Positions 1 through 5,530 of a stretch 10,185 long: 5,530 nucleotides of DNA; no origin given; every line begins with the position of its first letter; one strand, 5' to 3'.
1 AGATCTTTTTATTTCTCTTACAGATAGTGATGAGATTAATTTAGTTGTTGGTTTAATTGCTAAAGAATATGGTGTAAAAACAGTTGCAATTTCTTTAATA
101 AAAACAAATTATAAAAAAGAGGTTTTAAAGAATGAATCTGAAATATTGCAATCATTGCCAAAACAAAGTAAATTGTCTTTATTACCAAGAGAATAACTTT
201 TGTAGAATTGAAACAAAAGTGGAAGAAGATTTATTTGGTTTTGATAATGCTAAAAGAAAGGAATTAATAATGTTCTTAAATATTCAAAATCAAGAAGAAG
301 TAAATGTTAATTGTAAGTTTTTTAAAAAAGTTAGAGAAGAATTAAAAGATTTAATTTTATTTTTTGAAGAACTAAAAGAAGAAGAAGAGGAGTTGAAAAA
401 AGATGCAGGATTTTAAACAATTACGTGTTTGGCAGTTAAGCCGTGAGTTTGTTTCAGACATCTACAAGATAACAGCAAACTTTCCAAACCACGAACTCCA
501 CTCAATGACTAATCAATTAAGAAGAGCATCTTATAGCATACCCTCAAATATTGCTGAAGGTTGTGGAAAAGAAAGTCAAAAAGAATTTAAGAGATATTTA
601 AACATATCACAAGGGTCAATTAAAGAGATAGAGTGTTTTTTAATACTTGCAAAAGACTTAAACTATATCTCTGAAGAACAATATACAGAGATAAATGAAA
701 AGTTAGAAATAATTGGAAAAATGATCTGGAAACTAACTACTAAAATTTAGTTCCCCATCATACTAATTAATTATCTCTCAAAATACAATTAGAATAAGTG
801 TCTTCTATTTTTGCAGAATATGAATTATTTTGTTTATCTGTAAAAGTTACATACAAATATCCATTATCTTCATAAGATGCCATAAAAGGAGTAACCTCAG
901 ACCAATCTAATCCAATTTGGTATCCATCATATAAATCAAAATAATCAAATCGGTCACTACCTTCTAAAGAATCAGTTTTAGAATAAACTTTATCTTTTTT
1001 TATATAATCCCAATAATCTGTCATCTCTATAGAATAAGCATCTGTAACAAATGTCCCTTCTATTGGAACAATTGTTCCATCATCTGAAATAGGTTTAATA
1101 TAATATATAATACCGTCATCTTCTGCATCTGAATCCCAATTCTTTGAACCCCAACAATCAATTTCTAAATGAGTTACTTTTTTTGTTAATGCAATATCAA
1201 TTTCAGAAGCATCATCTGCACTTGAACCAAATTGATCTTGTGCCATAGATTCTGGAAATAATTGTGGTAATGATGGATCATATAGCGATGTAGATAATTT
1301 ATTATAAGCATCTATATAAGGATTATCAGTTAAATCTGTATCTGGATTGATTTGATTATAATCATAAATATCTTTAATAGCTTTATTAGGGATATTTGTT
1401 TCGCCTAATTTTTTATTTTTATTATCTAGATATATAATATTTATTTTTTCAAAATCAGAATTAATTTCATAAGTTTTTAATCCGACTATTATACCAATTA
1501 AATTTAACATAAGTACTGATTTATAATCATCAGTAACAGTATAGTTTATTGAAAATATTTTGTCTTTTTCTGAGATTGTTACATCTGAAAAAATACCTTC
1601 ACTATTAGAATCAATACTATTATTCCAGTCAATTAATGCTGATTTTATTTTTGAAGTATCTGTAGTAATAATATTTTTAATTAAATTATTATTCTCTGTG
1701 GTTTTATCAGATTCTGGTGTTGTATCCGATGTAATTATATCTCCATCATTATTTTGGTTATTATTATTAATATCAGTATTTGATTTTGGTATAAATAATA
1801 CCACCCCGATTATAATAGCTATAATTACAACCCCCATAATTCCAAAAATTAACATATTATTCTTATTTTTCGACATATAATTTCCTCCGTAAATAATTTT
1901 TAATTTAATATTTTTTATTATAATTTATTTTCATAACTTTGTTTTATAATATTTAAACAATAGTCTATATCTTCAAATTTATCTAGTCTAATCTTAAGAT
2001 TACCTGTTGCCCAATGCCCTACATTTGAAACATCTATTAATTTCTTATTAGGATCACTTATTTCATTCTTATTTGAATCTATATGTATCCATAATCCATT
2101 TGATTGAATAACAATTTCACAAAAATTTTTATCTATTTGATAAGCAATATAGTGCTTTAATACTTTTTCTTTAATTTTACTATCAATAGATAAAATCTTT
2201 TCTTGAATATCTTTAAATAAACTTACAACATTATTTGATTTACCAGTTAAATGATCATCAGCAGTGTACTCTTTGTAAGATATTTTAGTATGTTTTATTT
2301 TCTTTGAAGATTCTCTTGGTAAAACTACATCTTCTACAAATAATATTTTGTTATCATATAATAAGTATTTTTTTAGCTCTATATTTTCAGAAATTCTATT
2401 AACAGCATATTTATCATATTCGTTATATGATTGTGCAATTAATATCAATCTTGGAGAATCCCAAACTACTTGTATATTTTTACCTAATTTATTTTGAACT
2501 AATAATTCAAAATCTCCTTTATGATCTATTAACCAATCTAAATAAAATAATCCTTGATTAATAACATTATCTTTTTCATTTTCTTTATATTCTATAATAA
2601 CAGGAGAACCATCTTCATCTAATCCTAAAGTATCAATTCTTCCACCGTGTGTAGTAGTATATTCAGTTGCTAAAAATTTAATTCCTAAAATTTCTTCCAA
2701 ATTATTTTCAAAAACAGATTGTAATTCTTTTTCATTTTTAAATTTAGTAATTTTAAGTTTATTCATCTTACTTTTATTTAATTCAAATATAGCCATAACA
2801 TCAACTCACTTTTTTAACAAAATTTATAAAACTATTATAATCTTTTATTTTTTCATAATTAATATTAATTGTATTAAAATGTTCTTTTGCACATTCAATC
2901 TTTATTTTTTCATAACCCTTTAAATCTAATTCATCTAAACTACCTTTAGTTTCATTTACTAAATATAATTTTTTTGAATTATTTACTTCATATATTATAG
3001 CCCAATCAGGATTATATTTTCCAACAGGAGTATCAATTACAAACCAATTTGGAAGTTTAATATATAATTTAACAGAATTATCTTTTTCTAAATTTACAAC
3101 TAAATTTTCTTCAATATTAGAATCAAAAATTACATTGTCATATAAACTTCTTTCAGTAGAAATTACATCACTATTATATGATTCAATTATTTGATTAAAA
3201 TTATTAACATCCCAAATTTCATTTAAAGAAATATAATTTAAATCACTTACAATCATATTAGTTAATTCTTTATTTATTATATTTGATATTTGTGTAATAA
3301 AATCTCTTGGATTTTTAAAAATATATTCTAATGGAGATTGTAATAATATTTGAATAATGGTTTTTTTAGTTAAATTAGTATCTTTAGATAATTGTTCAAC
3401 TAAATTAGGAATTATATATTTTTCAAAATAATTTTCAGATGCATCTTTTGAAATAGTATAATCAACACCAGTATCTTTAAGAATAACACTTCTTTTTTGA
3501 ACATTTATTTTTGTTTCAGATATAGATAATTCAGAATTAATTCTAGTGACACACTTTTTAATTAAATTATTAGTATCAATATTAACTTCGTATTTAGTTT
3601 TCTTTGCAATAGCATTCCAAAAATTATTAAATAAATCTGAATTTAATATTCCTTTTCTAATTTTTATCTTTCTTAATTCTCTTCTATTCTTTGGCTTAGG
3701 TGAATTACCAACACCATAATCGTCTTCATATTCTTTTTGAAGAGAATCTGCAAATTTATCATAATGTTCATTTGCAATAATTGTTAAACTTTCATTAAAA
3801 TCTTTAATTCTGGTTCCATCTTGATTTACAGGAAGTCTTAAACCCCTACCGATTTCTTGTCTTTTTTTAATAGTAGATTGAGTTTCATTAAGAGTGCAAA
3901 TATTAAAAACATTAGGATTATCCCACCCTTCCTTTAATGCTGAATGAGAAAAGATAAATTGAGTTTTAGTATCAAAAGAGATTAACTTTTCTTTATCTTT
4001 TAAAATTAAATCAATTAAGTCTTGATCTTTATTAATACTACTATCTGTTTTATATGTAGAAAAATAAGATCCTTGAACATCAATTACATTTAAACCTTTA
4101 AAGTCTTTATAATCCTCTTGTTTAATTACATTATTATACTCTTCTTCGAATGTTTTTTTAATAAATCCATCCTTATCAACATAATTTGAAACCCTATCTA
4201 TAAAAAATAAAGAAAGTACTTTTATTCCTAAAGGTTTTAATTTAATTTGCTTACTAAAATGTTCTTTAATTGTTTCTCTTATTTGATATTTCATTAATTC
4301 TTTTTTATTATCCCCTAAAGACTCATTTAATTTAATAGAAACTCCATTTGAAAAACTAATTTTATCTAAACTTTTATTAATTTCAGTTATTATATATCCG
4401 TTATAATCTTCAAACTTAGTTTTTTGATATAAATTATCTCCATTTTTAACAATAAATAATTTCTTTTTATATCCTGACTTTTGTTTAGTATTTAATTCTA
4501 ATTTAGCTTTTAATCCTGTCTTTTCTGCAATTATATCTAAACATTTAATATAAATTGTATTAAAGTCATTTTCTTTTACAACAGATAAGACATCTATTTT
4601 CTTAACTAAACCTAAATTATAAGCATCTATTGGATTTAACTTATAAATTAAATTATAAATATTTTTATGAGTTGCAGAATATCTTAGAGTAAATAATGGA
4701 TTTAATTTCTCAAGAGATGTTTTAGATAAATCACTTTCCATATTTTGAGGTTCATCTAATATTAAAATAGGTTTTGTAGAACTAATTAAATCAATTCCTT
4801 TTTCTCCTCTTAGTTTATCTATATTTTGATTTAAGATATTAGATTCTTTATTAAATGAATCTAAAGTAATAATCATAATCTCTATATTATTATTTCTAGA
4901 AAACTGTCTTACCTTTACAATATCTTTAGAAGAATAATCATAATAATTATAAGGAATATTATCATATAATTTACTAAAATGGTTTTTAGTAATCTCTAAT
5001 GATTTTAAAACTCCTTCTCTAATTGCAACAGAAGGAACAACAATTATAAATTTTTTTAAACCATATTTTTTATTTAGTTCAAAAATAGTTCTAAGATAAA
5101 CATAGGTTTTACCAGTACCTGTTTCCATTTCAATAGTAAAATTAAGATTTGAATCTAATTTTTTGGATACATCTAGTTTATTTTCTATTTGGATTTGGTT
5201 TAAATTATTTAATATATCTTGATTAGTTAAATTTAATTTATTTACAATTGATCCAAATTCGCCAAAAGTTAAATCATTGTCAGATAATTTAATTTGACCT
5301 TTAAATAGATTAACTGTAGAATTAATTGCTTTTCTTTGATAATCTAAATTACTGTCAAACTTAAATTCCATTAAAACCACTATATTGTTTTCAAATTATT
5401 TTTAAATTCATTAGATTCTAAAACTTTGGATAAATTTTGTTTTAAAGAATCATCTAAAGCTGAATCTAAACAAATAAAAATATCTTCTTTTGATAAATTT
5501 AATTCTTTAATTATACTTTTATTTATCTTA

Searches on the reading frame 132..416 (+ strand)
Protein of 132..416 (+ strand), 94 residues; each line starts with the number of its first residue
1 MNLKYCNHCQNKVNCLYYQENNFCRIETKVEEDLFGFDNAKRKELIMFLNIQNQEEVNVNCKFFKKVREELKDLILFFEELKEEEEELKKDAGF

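Call 3: search_protein_families(library=pfam, proteins=[window:132-416:+], max_evalue=1)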
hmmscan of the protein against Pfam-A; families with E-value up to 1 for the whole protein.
window:132-416:+ (94 aa): 1 family
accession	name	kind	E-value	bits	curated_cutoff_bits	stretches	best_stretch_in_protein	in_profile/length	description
PF11186.13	DUF2972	-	0.12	12.7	22.2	1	3-88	51-143/199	Protein of unknown function (DUF2972)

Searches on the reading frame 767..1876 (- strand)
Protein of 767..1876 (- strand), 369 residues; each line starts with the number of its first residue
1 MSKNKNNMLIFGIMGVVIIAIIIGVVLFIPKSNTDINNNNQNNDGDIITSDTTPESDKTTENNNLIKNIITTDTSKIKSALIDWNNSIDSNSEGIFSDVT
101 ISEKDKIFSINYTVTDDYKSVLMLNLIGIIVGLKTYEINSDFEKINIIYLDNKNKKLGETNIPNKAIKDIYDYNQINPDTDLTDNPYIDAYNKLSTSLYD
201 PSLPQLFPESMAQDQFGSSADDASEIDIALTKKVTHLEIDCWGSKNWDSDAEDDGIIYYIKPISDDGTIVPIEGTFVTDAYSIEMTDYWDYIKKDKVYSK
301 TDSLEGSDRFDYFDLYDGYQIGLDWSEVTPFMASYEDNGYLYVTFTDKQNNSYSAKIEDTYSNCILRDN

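Call 3: search_protein_families(library=pfam, proteins=[window:767-1876:-], max_evalue=1)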
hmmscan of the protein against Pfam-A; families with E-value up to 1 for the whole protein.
window:767-1876:- (369 aa): 2 families
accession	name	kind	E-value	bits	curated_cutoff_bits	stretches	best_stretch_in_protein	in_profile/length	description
PF10466.14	Inhibitor_I34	-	0.16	13.1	25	1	139-194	2-61/69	Saccharopepsin inhibitor I34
PF10661.14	EssA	-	0.57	10.5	24.1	1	2-32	116-146/147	WXG100 protein secretion system (Wss), protein EssA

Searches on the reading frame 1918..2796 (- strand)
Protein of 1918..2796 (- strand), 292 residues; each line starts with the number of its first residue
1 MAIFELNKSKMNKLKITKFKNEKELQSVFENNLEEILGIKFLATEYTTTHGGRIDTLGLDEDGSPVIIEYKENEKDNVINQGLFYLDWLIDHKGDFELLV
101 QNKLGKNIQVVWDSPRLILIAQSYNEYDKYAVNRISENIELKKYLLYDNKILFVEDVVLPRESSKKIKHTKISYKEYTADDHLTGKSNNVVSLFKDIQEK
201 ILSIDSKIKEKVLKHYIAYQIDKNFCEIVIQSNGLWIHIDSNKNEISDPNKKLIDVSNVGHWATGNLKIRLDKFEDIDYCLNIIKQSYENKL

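Call 3: search_protein_families(library=pfam, proteins=[window:1918-2796:-], max_evalue=1)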
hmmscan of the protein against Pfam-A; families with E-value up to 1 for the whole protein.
window:1918-2796:- (292 aa): 3 families
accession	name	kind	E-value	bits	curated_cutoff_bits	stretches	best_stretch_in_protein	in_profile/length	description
PF18899.5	DUF5655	-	3.8e-14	53.1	24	1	179-290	1-108/109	Domain of unknown function (DUF5655)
PF01939.22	NucS_C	-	0.00025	21.5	24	1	24-90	4-71/124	Endonuclease NucS C-terminal domain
PF23249.1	KH_PARP14_3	-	0.072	13.3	28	1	165-203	22-60/61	PARP14, third type I KH domain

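Call 4: search_protein_families(library=padloc, proteins=[window:1918-2796:-], max_evalue=1)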
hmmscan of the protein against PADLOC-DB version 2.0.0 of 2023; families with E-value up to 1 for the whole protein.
window:1918-2796:- (292 aa): 6 families
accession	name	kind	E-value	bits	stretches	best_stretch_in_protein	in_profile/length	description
PDLC04946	PDC-S18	-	1.4e-99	331.5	1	2-290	22-322/365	-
PDLC04945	PDC-S18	-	1.7e-70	235.8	1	1-288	1-301/302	-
PDLC04944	PDC-S18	-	3.7e-15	54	1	4-289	5-302/307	-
PDLC04916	PDC-S11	-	2.2e-09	34.9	1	2-89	6-94/358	-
PDLC04915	PDC-S11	-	7.1e-07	26.8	1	1-76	1-84/379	-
PDLC04909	PDC-S11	-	2e-06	25.7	1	1-75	1-83/347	-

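Call 6: search_protein_families(library=ncbifam, proteins=[window:1918-2796:-], max_evalue=10)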
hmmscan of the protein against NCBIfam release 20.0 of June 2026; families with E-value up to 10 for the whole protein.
window:1918-2796:- (292 aa): 3 families
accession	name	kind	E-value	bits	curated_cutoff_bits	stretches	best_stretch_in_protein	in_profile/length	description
NF003270.0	PRK04247.1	equivalog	2.6e-06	26.7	216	1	16-76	124-184/250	endonuclease NucS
NF002876.0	PRK03298.1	equivalog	0.029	13.7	252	1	20-89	103-172/224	endonuclease NucS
NF007005.1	PRK09468.1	equivalog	0.08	12.3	331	1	106-168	4-66/237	osmolarity response regulator transcription factor OmpR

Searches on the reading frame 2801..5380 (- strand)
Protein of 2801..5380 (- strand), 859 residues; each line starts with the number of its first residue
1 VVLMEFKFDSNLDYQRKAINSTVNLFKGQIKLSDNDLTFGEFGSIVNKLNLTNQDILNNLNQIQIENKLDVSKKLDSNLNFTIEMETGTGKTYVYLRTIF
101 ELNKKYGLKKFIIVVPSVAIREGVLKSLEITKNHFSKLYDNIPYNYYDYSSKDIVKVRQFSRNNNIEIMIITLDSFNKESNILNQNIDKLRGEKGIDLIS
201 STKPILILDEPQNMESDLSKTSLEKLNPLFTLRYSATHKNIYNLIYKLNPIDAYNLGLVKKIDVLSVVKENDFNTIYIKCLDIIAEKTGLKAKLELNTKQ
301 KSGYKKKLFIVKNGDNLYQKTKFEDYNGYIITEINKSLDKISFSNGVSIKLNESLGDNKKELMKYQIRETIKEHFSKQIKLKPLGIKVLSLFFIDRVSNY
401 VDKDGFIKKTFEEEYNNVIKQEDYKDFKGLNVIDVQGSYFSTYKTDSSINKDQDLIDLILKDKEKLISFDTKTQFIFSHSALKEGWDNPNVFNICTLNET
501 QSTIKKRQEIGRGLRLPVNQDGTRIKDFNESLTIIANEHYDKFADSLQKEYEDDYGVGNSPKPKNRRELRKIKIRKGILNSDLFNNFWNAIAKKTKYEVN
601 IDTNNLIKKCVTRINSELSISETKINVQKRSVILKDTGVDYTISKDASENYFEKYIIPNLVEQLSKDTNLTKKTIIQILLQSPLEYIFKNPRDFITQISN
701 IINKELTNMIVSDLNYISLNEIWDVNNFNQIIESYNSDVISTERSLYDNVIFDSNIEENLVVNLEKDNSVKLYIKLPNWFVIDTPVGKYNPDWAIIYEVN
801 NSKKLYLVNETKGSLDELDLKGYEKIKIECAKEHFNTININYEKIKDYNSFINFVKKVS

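Call 3: search_protein_families(library=pfam, proteins=[window:2801-5380:-], max_evalue=1)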
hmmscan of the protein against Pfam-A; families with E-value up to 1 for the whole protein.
window:2801-5380:- (859 aa): 5 families
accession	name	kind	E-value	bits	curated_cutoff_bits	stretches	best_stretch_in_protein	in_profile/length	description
PF19778.5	RE_endonuc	-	1.6e-35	121.6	23.4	1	743-847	1-107/108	Endonuclease domain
PF04851.21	ResIII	-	3.3e-16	60.1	22.5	1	13-239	6-163/164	Type III restriction enzyme, res subunit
PF00270.35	DEAD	-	1.2e-08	35.3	26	1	75-239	11-161/167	DEAD/DEAH box helicase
PF02562.22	PhoH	-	0.00022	21.2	27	1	79-172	21-95/205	PhoH-like protein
PF13401.12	AAA_22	-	0.015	16.1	27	1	86-232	13-110/130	AAA domain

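Call 4: search_protein_families(library=padloc, proteins=[window:2801-5380:-], max_evalue=1)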
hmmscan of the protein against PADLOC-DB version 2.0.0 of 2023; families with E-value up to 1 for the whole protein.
window:2801-5380:- (859 aa): 9 families
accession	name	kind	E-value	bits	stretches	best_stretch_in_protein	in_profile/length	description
PDLC03647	REase_III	-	3.4e-246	817.9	2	4-557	1-592/989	Type III restriction enzyme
PDLC03649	REase_III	-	2.9e-93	311.4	2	4-554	3-576/973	Type III restriction enzyme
PDLC03648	REase_III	-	1.3e-09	34.8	1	467-546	305-382/871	Type III restriction enzyme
PDLC03650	REase_III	-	3.9e-07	26.8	1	474-550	379-454/898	Type III restriction enzyme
PDLC01765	Cas3c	-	7.6e-05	19.8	1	77-231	182-320/612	-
PDLC01439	typeIV_DinG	-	0.00018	18.3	1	70-133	26-85/575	CAS-IV-A; associated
PDLC01763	Cas3b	-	0.00035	17.4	1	66-126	251-311/762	-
PDLC01729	typeIV_DinG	-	0.00095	16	1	62-124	22-85/666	Csf4_0_IVA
PDLC03659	mREase_IV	-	0.0049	12.8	1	470-517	507-554/945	Type IV methyl-directed restriction enzyme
